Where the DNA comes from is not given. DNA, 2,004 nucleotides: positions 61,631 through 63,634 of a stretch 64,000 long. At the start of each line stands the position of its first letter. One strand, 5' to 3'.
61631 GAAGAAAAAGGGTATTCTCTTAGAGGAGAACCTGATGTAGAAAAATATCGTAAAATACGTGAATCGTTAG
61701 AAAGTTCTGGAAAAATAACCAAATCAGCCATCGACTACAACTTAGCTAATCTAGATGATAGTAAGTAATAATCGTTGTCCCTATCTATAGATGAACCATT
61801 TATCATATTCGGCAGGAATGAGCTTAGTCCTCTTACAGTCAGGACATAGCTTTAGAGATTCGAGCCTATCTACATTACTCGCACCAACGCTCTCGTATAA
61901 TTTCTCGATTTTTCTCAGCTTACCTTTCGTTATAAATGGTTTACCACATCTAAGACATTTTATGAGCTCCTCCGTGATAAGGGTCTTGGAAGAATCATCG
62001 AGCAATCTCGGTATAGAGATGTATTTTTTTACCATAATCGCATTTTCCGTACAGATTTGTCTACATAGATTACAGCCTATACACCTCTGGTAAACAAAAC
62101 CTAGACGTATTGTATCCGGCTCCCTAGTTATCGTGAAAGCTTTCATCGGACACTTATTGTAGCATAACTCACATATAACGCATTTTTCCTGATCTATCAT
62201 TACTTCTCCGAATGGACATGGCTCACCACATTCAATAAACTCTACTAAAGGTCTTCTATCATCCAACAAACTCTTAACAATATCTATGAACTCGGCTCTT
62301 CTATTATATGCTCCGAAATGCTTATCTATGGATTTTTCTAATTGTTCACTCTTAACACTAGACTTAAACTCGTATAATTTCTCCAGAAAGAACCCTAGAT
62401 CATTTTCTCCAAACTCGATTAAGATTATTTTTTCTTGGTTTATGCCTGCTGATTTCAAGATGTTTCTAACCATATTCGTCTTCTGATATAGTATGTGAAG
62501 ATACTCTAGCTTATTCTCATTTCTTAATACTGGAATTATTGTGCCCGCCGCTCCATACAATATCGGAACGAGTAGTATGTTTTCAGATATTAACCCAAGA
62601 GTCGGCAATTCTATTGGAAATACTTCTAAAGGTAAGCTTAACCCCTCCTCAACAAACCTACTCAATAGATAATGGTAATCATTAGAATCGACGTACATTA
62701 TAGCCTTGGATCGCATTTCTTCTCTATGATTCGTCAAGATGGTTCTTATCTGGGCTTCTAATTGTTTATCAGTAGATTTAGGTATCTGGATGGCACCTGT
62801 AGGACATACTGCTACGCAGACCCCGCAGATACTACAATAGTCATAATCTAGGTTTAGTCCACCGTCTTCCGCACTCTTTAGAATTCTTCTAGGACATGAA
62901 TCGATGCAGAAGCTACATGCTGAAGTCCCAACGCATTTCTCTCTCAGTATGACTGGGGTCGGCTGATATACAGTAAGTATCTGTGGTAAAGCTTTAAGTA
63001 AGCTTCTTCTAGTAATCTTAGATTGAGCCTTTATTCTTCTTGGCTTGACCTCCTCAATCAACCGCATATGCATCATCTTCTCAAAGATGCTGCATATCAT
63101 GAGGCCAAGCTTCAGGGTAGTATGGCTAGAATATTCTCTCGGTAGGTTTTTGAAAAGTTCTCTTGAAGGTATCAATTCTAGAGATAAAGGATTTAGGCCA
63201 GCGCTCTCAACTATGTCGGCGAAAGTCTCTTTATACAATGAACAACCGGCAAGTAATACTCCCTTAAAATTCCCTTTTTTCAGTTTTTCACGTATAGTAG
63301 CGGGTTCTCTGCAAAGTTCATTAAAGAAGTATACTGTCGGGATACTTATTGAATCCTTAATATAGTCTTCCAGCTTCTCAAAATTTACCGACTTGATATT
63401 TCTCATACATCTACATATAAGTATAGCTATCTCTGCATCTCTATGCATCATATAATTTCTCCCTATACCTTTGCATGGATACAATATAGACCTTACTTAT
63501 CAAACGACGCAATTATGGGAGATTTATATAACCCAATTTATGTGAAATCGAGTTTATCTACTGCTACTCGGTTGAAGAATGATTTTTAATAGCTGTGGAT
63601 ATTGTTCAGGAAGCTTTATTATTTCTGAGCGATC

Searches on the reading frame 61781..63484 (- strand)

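Call 92: search_protein_families(library=pfam, proteins=[window:61781-63484:-], max_evalue=0.01)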
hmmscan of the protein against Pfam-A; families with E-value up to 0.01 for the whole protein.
window:61781-63484:- (567 aa): 10 families
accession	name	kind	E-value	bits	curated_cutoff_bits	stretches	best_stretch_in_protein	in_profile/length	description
PF12838.12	Fer4_7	-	8.4e-13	49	27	2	189-231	4-52/52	4Fe-4S dicluster domain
PF00037.32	Fer4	-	1.2e-11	44.4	21.1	3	212-233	3-24/24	4Fe-4S binding domain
PF14697.11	Fer4_21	-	5.4e-11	42.9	35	2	429-483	2-57/59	4Fe-4S dicluster domain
PF13187.11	Fer4_9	-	7e-10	39.2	27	2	434-483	1-52/52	4Fe-4S dicluster domain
PF13237.11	Fer4_10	-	8.8e-09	35.6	25.5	3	428-478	2-52/53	4Fe-4S dicluster domain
PF13484.11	Fer4_16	-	2.4e-08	35.1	30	1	217-250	2-36/66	4Fe-4S double cluster binding domain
PF12797.12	Fer4_2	-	8.6e-06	25.8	24.5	0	465-479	7-21/22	4Fe-4S binding domain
PF02662.21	FlpD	-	3.4e-05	24.3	22.3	1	268-378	8-120/123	Methyl-viologen-reducing hydrogenase, delta subunit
PF12837.12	Fer4_6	-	0.00087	19.6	25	0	213-232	5-24/24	4Fe-4S binding domain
PF13459.11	Fer4_15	-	0.0093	17.1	22.4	0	212-229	3-20/66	4Fe-4S single cluster domain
